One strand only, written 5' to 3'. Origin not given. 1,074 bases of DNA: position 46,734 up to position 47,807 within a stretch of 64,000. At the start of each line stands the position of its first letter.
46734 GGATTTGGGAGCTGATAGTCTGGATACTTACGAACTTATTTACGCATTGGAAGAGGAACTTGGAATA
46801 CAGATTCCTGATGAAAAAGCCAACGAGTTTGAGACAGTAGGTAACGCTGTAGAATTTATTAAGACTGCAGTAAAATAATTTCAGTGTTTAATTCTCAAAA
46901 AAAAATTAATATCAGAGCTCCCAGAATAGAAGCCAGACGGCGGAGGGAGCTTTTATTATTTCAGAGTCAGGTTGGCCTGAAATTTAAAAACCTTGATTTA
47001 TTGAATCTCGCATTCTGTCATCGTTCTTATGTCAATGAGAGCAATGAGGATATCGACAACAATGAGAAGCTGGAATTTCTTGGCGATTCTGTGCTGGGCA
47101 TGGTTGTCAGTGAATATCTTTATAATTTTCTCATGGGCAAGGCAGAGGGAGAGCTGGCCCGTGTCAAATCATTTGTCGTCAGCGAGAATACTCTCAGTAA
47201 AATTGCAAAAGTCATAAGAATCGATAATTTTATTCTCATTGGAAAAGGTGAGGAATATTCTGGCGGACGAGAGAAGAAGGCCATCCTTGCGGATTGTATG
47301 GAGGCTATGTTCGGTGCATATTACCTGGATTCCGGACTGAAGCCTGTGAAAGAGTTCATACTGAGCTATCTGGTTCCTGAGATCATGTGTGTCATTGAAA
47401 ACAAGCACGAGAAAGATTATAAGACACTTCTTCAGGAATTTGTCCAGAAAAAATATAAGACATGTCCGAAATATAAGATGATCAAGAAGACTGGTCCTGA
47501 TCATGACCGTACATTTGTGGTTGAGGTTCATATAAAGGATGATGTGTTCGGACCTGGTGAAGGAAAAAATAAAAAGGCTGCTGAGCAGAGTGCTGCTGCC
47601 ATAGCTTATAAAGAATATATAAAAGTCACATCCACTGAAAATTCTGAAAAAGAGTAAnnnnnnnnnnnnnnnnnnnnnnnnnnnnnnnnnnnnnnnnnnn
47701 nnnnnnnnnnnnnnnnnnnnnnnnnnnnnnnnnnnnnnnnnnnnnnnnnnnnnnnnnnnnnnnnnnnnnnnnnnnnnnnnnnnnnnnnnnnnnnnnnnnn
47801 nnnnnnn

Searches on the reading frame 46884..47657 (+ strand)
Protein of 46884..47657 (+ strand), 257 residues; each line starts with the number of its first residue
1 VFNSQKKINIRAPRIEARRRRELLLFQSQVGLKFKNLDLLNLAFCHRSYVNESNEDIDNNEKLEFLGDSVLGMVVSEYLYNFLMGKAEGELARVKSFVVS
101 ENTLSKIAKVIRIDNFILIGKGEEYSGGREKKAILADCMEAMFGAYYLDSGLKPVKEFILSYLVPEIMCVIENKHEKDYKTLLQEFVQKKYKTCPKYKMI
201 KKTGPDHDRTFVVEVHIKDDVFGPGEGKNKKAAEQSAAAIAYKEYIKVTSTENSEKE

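Call 63: search_protein_families(library=pfam, proteins=[window:46884-47657:+], max_evalue=0.001)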
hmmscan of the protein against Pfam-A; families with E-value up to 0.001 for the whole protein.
window:46884-47657:+ (257 aa): 4 families
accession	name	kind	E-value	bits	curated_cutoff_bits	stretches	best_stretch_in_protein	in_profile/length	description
PF14622.11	Ribonucleas_3_3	-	4.9e-35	120.9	35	1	38-166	3-127/128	Ribonuclease-III-like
PF00636.31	Ribonuclease_3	-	3.7e-22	79.5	27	1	61-151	1-102/102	Ribonuclease III domain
PF00035.32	dsrm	-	3.2e-17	63.3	23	1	179-244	1-65/66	Double-stranded RNA binding motif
PF22935.1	RM44_endonuclase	-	3.9e-07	30.7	27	1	22-145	5-138/139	Large ribosomal subunit protein mL44, endonuclease domain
